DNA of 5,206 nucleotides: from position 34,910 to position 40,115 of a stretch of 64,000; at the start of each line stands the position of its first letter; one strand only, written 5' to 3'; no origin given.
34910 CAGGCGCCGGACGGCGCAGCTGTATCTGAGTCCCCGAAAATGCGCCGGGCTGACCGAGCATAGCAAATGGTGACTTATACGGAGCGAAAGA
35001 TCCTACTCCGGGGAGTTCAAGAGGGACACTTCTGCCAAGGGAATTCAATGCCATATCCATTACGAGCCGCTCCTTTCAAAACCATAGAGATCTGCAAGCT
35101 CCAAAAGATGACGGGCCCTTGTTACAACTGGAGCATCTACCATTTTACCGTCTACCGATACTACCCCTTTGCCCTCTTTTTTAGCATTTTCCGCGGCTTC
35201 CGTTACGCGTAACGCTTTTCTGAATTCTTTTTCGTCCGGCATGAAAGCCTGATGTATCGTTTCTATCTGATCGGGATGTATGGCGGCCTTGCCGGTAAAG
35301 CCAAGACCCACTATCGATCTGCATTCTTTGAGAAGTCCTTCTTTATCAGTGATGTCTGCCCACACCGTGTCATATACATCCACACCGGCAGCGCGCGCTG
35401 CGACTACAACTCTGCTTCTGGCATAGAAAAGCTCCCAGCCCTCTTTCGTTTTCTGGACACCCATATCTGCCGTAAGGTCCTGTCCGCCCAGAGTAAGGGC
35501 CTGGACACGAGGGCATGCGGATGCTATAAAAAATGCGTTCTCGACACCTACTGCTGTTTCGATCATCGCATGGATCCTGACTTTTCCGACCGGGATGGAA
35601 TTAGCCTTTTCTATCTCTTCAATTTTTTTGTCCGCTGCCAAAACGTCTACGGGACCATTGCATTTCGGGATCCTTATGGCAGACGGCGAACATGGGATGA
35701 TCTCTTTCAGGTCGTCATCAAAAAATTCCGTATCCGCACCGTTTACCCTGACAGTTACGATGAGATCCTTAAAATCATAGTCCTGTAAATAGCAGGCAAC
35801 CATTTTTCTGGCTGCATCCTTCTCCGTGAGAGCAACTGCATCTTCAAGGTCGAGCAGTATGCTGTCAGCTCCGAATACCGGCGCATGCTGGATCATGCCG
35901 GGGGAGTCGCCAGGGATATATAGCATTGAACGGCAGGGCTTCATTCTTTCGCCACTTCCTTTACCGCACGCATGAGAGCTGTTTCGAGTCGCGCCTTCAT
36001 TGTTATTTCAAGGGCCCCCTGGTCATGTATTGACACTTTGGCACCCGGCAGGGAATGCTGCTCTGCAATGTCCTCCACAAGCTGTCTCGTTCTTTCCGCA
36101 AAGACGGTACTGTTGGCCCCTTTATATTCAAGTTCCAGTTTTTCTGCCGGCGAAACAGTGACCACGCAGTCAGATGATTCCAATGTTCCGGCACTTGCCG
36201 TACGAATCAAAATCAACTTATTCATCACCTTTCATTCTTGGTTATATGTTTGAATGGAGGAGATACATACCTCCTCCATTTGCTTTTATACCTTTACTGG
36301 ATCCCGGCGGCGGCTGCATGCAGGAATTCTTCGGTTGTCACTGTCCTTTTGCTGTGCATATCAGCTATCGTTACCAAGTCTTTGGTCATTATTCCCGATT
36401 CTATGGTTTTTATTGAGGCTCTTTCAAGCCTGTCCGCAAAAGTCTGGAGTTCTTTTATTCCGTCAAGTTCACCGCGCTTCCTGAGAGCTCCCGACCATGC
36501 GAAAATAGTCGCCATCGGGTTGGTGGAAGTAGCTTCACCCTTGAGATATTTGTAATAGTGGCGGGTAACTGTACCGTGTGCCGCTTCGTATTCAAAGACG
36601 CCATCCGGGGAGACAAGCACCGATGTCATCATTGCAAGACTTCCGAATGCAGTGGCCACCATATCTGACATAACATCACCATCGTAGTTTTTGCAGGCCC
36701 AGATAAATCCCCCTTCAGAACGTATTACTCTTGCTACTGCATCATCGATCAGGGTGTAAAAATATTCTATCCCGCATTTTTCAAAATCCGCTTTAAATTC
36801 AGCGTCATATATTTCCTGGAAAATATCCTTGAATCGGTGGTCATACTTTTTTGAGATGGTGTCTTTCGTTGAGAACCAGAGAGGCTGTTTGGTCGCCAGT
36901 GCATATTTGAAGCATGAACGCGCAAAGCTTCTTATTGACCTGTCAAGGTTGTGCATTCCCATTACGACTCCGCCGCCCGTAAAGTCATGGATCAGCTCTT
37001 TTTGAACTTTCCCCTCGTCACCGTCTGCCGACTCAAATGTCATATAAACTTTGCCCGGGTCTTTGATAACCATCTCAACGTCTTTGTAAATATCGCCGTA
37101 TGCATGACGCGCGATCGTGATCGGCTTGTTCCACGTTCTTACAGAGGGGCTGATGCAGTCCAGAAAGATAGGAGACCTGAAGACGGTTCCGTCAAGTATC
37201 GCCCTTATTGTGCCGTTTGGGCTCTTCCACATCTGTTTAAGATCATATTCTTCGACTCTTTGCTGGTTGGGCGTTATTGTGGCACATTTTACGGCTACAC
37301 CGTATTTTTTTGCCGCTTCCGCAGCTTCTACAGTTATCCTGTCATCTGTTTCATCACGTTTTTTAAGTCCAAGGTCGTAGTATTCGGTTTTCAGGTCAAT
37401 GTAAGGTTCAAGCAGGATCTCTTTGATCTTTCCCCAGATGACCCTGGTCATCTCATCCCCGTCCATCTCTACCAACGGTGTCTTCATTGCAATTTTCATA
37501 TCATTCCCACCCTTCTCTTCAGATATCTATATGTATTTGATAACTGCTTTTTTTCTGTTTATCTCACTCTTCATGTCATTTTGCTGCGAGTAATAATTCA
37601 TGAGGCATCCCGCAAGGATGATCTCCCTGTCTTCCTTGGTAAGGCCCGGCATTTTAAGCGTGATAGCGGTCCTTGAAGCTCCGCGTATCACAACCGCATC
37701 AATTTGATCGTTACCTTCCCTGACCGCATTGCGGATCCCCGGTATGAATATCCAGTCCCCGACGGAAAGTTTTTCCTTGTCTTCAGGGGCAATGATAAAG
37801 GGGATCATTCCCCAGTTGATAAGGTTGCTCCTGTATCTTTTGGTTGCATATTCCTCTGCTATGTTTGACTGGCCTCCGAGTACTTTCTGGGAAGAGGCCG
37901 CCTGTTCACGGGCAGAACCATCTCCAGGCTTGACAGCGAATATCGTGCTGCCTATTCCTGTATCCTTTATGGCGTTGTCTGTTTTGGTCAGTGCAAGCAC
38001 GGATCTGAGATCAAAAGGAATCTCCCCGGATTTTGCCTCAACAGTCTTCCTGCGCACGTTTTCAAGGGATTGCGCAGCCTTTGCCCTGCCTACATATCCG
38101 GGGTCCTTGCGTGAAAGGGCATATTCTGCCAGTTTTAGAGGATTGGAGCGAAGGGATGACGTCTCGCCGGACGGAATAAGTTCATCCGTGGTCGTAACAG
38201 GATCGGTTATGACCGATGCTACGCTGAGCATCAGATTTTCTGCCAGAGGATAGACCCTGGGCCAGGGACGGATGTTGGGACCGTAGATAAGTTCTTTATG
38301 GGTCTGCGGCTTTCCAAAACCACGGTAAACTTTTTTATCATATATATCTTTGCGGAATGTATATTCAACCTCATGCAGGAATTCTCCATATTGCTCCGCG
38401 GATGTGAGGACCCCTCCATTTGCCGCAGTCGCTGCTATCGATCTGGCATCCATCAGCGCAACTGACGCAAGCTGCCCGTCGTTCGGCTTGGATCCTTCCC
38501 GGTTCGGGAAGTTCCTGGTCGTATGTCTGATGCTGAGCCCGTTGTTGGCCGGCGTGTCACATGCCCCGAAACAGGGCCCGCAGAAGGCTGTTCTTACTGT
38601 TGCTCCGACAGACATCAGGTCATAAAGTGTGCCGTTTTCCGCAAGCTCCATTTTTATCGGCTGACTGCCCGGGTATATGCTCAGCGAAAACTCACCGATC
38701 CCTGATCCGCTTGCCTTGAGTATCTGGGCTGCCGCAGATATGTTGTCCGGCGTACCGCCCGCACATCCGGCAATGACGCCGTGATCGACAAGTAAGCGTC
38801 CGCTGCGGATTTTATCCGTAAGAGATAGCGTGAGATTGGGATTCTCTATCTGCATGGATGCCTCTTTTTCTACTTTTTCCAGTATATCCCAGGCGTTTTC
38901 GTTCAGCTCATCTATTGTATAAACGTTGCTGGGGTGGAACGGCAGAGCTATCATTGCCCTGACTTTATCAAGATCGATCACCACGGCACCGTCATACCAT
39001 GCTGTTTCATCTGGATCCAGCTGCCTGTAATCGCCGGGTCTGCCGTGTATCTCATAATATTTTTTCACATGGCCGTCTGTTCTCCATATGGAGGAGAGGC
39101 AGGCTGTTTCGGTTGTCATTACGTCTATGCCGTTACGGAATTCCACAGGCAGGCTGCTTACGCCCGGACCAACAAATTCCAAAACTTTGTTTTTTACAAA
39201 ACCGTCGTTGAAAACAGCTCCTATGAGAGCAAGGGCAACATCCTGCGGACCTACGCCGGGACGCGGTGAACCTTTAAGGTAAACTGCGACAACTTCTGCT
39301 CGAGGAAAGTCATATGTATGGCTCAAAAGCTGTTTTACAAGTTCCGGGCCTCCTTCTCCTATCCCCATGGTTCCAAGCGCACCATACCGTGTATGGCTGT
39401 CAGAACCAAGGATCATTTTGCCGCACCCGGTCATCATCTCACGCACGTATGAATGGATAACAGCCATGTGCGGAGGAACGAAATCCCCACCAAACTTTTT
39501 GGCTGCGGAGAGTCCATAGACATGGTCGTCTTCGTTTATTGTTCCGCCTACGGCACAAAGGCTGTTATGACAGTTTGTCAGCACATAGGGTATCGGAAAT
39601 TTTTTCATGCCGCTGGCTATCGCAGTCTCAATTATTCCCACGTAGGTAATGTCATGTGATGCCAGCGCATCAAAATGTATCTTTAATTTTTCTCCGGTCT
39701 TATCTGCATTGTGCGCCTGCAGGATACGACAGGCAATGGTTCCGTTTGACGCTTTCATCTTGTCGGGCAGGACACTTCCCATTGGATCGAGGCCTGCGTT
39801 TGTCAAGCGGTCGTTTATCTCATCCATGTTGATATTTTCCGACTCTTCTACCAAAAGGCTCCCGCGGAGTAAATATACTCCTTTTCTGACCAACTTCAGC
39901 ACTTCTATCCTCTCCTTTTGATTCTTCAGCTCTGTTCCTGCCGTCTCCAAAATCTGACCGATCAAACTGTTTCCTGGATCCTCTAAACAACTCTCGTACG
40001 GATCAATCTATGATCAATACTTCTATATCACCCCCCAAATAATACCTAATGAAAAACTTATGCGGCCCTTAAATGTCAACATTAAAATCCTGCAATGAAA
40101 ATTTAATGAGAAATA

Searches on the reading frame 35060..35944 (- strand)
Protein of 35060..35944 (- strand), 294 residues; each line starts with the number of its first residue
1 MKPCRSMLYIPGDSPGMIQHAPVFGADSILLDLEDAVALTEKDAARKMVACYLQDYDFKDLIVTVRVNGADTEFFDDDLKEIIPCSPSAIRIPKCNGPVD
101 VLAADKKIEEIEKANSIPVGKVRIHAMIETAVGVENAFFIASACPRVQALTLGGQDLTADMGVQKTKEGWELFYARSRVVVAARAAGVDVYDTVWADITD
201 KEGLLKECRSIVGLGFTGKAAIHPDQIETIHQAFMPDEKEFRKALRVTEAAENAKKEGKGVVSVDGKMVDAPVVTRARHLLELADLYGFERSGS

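Call 10: search_protein_families(library=pfam, proteins=[window:35060-35944:-])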
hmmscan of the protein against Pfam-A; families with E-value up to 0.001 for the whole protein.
window:35060-35944:- (294 aa): 2 families
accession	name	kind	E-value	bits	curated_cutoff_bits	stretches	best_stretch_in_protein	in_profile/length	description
PF03328.21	HpcH_HpaI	-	1.2e-63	214.7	25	1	5-224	1-221/221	HpcH/HpaI aldolase/citrate lyase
PF15617.12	C-C_Bond_Lyase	-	3.3e-16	59.8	28.4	1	145-288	164-319/320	C-C_Bond_Lyase of the TIM-Barrel fold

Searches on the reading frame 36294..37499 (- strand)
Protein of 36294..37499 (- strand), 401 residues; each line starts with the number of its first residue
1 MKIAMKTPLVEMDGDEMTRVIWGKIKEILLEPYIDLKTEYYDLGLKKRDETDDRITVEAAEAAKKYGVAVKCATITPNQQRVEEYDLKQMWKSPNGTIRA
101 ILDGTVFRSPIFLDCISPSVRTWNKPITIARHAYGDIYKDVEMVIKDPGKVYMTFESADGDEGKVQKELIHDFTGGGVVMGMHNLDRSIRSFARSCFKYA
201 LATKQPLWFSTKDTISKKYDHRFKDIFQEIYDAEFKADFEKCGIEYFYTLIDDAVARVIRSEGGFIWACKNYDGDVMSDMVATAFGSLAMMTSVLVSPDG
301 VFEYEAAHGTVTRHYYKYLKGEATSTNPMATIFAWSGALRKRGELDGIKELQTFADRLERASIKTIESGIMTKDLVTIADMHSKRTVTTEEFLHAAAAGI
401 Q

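Call 12: search_protein_families(library=pfam, proteins=[window:36294-37499:-], max_evalue=0.00001)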
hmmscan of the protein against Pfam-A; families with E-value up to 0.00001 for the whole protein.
window:36294-37499:- (401 aa): 1 family
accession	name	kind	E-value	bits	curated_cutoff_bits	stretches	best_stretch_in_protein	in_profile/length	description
PF00180.25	Iso_dh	-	4.3e-58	197.7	27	1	9-393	6-345/348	Isocitrate/isopropylmalate dehydrogenase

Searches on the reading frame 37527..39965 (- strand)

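Call 12: search_protein_families(library=pfam, proteins=[window:37527-39965:-], max_evalue=0.00001)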
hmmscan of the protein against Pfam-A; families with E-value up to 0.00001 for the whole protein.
window:37527-39965:- (812 aa): 2 families
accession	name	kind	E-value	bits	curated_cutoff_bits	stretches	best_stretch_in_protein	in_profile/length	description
PF00330.25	Aconitase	-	1.7e-89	301.4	28.7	1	81-511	3-462/463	Aconitase family (aconitate hydratase)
PF00694.25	Aconitase_C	-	2.5e-06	28.3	22.8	1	679-725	83-128/131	Aconitase C-terminal domain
